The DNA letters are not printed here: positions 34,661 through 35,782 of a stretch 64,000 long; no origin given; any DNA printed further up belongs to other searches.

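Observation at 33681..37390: Tightly coupled operon of PnuC-like transporter, deoxyribosyltransferase-like protein, small radical-SAM enzyme and OprB-like porin next to nadM: candidate undescribed nucleoside import-and-remodel system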

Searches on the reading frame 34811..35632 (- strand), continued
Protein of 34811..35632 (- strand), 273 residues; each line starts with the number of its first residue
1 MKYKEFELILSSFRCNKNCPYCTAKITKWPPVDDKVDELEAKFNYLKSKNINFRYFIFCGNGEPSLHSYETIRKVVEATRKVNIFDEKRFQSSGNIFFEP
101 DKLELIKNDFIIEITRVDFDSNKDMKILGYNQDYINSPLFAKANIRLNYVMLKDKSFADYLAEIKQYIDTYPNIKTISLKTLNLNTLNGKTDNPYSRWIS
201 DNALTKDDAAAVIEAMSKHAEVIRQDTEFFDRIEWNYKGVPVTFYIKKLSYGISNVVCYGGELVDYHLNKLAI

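Call 30: search_protein_families(library=pfam, proteins=[P0122, P0124, P0131, P0134, P0161, P0162, P0159, P0201, P0152, P0130], max_evalue=0.01)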
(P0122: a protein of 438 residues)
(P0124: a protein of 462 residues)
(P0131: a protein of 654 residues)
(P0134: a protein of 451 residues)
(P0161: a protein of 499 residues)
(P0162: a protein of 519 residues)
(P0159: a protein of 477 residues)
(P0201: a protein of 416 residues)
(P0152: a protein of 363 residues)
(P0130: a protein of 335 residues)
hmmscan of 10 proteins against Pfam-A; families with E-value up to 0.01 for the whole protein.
P0122 (438 aa): 5 families
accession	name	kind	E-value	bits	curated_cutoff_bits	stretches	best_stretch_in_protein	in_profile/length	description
PF18306.6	LDcluster4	-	0.00017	21.7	26.3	1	75-124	85-125/151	SLOG cluster4 family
PF05014.21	Nuc_deoxyrib_tr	-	0.00018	22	28.8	1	70-124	47-102/117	Nucleoside 2-deoxyribosyltransferase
PF04055.27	Radical_SAM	-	0.00028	21.5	29.5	1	181-236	7-62/166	Radical SAM superfamily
PF15891.11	Nuc_deoxyri_tr2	-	0.0019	19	30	0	67-118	49-101/105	Nucleoside 2-deoxyribosyltransferase like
PF13353.11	Fer4_12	-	0.0084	16.8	22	0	180-262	14-93/137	4Fe-4S single cluster domain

P0124 (462 aa): 1 family
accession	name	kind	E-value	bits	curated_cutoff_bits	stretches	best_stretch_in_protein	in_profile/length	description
PF04055.27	Radical_SAM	-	4.6e-08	33.8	29.5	1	195-352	2-161/166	Radical SAM superfamily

P0131 (654 aa): 3 families
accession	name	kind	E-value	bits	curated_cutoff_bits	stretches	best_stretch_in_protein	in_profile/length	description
PF04055.27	Radical_SAM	-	0.00056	20.6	29.5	1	213-325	4-114/166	Radical SAM superfamily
PF15891.11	Nuc_deoxyri_tr2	-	0.00063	20.5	30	1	533-603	30-103/105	Nucleoside 2-deoxyribosyltransferase like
PF05014.21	Nuc_deoxyrib_tr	-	0.0098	16.5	28.8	0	536-604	31-99/117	Nucleoside 2-deoxyribosyltransferase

P0134 (451 aa): 2 families
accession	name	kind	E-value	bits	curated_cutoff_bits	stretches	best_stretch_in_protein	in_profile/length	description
PF04055.27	Radical_SAM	-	0.0014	19.3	29.5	1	15-136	4-125/166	Radical SAM superfamily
PF05014.21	Nuc_deoxyrib_tr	-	0.003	18.1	28.8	1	348-410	44-107/117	Nucleoside 2-deoxyribosyltransferase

P0161 (499 aa): 5 families
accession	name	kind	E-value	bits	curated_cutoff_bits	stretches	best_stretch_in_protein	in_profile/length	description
PF02224.24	Cytidylate_kin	-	2.2e-09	37.8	26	1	6-219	1-210/211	Cytidylate kinase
PF13189.12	Cytidylate_kin2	-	1.8e-05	25.5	28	1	99-187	70-152/176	Cytidylate kinase-like family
PF13238.12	AAA_18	-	2e-05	25.5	29.4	1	6-164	1-109/128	AAA domain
PF04055.27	Radical_SAM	-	3.7e-05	24.4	29.5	1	236-319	4-86/166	Radical SAM superfamily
PF13207.12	AAA_17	-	0.00069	20.4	27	1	10-88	2-79/136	AAA domain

P0162 (519 aa): 12 families
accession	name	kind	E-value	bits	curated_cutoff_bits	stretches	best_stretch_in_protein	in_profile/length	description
PF02224.24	Cytidylate_kin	-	7.4e-15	55.7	26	1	7-221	1-209/211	Cytidylate kinase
PF13238.12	AAA_18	-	4.4e-08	34.1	29.4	1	7-176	1-119/128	AAA domain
PF04055.27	Radical_SAM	-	3e-06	27.9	29.5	1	236-351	4-115/166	Radical SAM superfamily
PF13207.12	AAA_17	-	8.4e-05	23.3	27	1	10-59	1-47/136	AAA domain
PF02223.23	Thymidylate_kin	-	0.00024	21.3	27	0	149-214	119-182/185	Thymidylate kinase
PF01202.28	SKI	-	0.00064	20.3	22.1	0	150-221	87-158/159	Shikimate kinase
PF24883.2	NPHP3_N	-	0.00066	20.3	24.8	0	3-31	21-49/164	Nephrocystin 3, N-terminal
PF20720.3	nSTAND3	-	0.0022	18.1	27.2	1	2-24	15-37/155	Novel STAND NTPase 3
PF00005.33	ABC_tran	-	0.0035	18.4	25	0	2-29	9-36/137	ABC transporter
PF13173.12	AAA_14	-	0.0038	17.7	27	0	3-39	1-40/129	AAA domain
PF13353.11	Fer4_12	-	0.0066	17.2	22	0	238-328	14-99/137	4Fe-4S single cluster domain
PF13401.12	AAA_22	-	0.0089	16.8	27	0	3-35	4-33/130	AAA domain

P0159 (477 aa): 1 family
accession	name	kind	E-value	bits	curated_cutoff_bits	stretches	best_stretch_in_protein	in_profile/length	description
PF04055.27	Radical_SAM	-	9.1e-08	32.9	29.5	1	15-134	6-124/166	Radical SAM superfamily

P0201 (416 aa): 0 families

P0152 (363 aa): 0 families

P0130 (335 aa): 0 families

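Call 31: fold_search(model_id=the predicted structure, library=pdb)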
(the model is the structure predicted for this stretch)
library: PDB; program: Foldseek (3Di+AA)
matches with E <= 10: 1095; with E <= 0.001: 67
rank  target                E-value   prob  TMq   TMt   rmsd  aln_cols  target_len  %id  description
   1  1tv7_A                2.6e-08  1.00  0.59  0.51   5.9       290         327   16  Structure of the S-adenosylmethionine dependent Enzyme MoaA (released 2004-08-31)
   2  2fb2_B                2.6e-08  1.00  0.58  0.51   5.9       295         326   14  Structure of the MoaA Arg17/266/268/Ala triple mutant (released 2006-05-09)
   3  2fb2_A                7.3e-08  1.00  0.58  0.50   6.0       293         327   15  Structure of the MoaA Arg17/266/268/Ala triple mutant (released 2006-05-09)
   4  9dfn                  3.3e-07  1.00  0.57  0.55   7.3       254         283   14  X-ray crystal structure of the second viperin-like enzyme from Trichoderma virens with bound CTP and SAM (released 2025-02-19)
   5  9dfw_C                3.8e-07  1.00  0.58  0.56   9.1       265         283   15  X-ray crystal structure of an engineered Viperin-like enzyme from T. virens with bound CTP and SAM (released 2025-02-12)
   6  1tv7_B                6.1e-07  1.00  0.60  0.52   5.7       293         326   15  Structure of the S-adenosylmethionine dependent Enzyme MoaA (released 2004-08-31)
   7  9dfw_A                7.8e-07  1.00  0.57  0.55   9.3       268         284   14  X-ray crystal structure of an engineered Viperin-like enzyme from T. virens with bound CTP and SAM (released 2025-02-12)
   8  9dfw_B                9.3e-07  1.00  0.58  0.55   9.1       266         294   14  X-ray crystal structure of an engineered Viperin-like enzyme from T. virens with bound CTP and SAM (released 2025-02-12)
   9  9dgw_B                1.3e-06  1.00  0.58  0.57   4.3       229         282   15  X-ray crystal structure of the Viperin-like enzyme from T. virens with bound CTP and SAM (released 2025-02-12)
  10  9dgw_C                2.6e-06  1.00  0.58  0.57   4.3       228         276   16  X-ray crystal structure of the Viperin-like enzyme from T. virens with bound CTP and SAM (released 2025-02-12)
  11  7n7i_A                5.1e-06  1.00  0.57  0.56   4.3       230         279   15  X-ray crystal structure of Viperin-like enzyme from Trichoderma virens (released 2021-06-30)
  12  9dfu                  6.1e-06  1.00  0.50  0.49   4.0       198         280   17  X-ray crystal structure of the second Viperin-like enzyme from T. virens variant F40H with bound CTP and SAM (released 2025-02-19)
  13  6b4c_H                6.5e-06  1.00  0.56  0.58   5.6       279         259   11  Structure of Viperin from Trichoderma virens (released 2018-07-25)
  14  6q2p_B                7.8e-06  1.00  0.56  0.53   6.2       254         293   14  Crystal structure of mouse viperin bound to cytidine triphosphate and S-adenosylhomocysteine (released 2020-01-22)
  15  7tom                  7.8e-06  1.00  0.55  0.33   5.6       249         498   14  X-ray crystal structure of glycerol dibiphytanyl glycerol tetraether - macrocyclic archaeol synthase (GDGT-MAS) from Met (released 2022-08-31)
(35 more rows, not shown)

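Call 35: search_protein_families(library=pfam, proteins=[L006:5205-6398:+, L006:6410-6928:+, L059:6495-7418:+, L059:10233-10844:+, L059:10894-11997:+, L059:5556-6452:-, L059:4962-5528:+, L059:4151-4687:+, L059:9341-10231:+], max_evalue=0.01)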
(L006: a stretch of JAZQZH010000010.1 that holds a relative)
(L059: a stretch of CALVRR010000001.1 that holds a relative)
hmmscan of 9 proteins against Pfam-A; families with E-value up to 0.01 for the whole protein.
L006:5205-6398:+ (397 aa): 1 family
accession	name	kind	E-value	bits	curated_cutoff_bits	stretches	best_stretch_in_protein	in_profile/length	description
PF01996.21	F420_ligase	-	3.1e-50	171.1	25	1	17-385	1-218/218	F420-0:Gamma-glutamyl ligase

L006:6410-6928:+ (172 aa): 1 family
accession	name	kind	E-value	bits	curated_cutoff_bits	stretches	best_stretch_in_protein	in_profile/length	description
PF23491.1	bPH_8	-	0.0076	16.5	27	0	135-171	25-60/82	SunI-like bacterial PH domain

L059:6495-7418:+ (307 aa): 0 families

L059:10233-10844:+ (203 aa): 1 family
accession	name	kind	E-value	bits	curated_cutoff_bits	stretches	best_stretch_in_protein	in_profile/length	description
PF01725.21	Ham1p_like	-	1.1e-54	185.6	22.5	1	4-186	1-185/186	Ham1 family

L059:10894-11997:+ (367 aa): 0 families

L059:5556-6452:- (298 aa): 2 families
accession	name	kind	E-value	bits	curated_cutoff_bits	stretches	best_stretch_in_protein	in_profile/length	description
PF03466.25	LysR_substrate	-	2.1e-31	109.4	28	1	93-294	6-206/209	LysR substrate binding domain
PF00126.33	HTH_1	-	5.2e-20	71.6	26.6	1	7-64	3-60/60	Bacterial regulatory helix-turn-helix protein, lysR family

L059:4962-5528:+ (188 aa): 3 families
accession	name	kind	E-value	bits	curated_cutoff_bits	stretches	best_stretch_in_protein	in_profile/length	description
PF08207.18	EFP_N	-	1.4e-26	92.7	23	1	6-63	1-58/58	Elongation factor P (EF-P) KOW-like domain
PF09285.17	Elong-fact-P_C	-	9.6e-24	83.3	25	1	132-187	1-56/56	Elongation factor P, C-terminal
PF01132.26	EFP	-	5.3e-20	71.6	27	1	73-124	3-54/54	Elongation factor P (EF-P) OB domain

L059:4151-4687:+ (178 aa): 0 families

L059:9341-10231:+ (296 aa): 0 families

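Call 40: search_protein_families(library=pfam, proteins=[L023:10301-11026:+, L042:9553-9957:+, L058:2286-3128:+, L023:9732-10292:+, L058:6971-8068:+, L058:5956-6912:+, L066:4961-5554:+, L066:5505-6257:+, L066:8803-9522:+, L066:9525-10100:+], max_evalue=0.05)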
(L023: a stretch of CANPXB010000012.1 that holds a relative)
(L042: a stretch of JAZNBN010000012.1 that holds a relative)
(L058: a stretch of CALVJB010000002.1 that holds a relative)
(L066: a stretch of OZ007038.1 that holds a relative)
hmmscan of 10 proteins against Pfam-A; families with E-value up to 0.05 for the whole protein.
L023:10301-11026:+ (241 aa): 2 families
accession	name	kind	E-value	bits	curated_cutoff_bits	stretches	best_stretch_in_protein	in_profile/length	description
PF21906.2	NrtR_WHD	-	9.7e-15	54.9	27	1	174-232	1-61/61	NrtR DNA-binding winged helix domain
PF19368.5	AraR_C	-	2.7e-07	31.2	23.8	1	171-234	2-68/82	AraR C-terminal winged HTH domain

L042:9553-9957:+ (134 aa): 1 family
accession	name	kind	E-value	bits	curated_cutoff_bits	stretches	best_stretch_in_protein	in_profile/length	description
PF18907.5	DUF5662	-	4.9e-09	36.4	27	2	65-108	77-131/156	Family of unknown function (DUF5662)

L058:2286-3128:+ (280 aa): 0 families

L023:9732-10292:+ (186 aa): 0 families

L058:6971-8068:+ (365 aa): 1 family
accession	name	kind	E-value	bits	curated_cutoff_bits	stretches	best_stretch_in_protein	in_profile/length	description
PF12850.12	Metallophos_2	-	0.01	16.3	27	0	106-285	3-121/154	Calcineurin-like phosphoesterase superfamily domain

L058:5956-6912:+ (318 aa): 2 families
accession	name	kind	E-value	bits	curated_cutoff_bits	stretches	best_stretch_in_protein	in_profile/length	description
PF01368.27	DHH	-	3.8e-13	50.2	28.1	1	5-150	3-125/125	DHH family, N-terminal domain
PF02272.25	DHHA1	-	0.00061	20.6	25.9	1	236-303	24-97/102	DHHA1 domain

L066:4961-5554:+ (197 aa): 1 family
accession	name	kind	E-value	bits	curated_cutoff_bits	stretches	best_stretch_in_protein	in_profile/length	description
PF01928.26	CYTH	-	2.1e-05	24.9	23.2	1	52-139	52-147/179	CYTH domain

L066:5505-6257:+ (250 aa): 3 families
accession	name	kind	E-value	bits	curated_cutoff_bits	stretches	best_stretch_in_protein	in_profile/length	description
PF04055.27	Radical_SAM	-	1.3e-18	68.2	29.5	1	11-152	2-153/166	Radical SAM superfamily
PF13353.11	Fer4_12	-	7.1e-06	26.8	22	1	12-75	11-78/137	4Fe-4S single cluster domain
PF10722.14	YbjN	-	0.0017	19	22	1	154-206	59-114/126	Putative bacterial sensory transduction regulator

L066:8803-9522:+ (239 aa): 3 families
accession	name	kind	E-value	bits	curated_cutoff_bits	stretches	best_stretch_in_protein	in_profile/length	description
PF23023.1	Anti-Pycsar_Apyc1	-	1.8e-12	47.7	50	1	8-96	5-90/250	Anti-Pycsar protein Apyc1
PF12706.13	Lactamase_B_2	-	4.8e-11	43.1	27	1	36-221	3-200/200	Beta-lactamase superfamily domain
PF00753.33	Lactamase_B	-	3.4e-09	37.3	22.7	1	24-121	6-97/196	Metallo-beta-lactamase superfamily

L066:9525-10100:+ (191 aa): 0 families

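Call 41: find_related_loci(query=A1, collection=viral_contigs, flank=8000)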
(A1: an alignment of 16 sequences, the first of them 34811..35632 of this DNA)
Query A1 (273 aa) in viral_contigs; peptide patterns used: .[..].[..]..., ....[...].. (x = any residue, [..] = any of these).
47 stretches matched a pattern; 8 encode a relative of the query (tblastn E <= 1e-3); 8 distinct loci.
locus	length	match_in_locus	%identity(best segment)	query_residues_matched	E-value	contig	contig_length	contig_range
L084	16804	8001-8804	39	2-271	5e-51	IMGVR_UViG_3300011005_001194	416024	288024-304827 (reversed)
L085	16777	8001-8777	36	1-264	2e-47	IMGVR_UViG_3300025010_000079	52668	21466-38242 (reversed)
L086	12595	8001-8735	21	1-245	4e-7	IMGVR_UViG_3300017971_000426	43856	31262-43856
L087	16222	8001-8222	30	1-75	5e-6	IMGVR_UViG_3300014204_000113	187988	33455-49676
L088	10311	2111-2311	30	1-67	9e-6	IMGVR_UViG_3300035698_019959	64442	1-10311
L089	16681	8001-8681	22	14-231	2e-6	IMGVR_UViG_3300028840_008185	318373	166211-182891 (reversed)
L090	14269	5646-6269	21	15-254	4e-5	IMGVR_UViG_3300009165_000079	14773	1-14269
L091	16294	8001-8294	26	1-103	4e-5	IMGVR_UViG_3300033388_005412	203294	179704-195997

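Call 42: search_dna_similar(query=window:34811-35632:-, collection=phages, mode=protein, max_evalue=0.001)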
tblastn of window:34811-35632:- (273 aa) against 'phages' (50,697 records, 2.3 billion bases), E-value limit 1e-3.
No match.

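Call 67: search_solved_structures(query=A3, max_evalue=10, show_alignments=3)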
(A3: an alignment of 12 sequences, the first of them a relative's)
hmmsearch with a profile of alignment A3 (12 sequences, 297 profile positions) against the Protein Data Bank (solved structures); distinct sequences matched with E-value up to 10: 1.
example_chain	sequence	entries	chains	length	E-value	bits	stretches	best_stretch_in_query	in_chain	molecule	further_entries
9y3v_K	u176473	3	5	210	0.26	13.7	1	70-117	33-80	Uridine kinase P10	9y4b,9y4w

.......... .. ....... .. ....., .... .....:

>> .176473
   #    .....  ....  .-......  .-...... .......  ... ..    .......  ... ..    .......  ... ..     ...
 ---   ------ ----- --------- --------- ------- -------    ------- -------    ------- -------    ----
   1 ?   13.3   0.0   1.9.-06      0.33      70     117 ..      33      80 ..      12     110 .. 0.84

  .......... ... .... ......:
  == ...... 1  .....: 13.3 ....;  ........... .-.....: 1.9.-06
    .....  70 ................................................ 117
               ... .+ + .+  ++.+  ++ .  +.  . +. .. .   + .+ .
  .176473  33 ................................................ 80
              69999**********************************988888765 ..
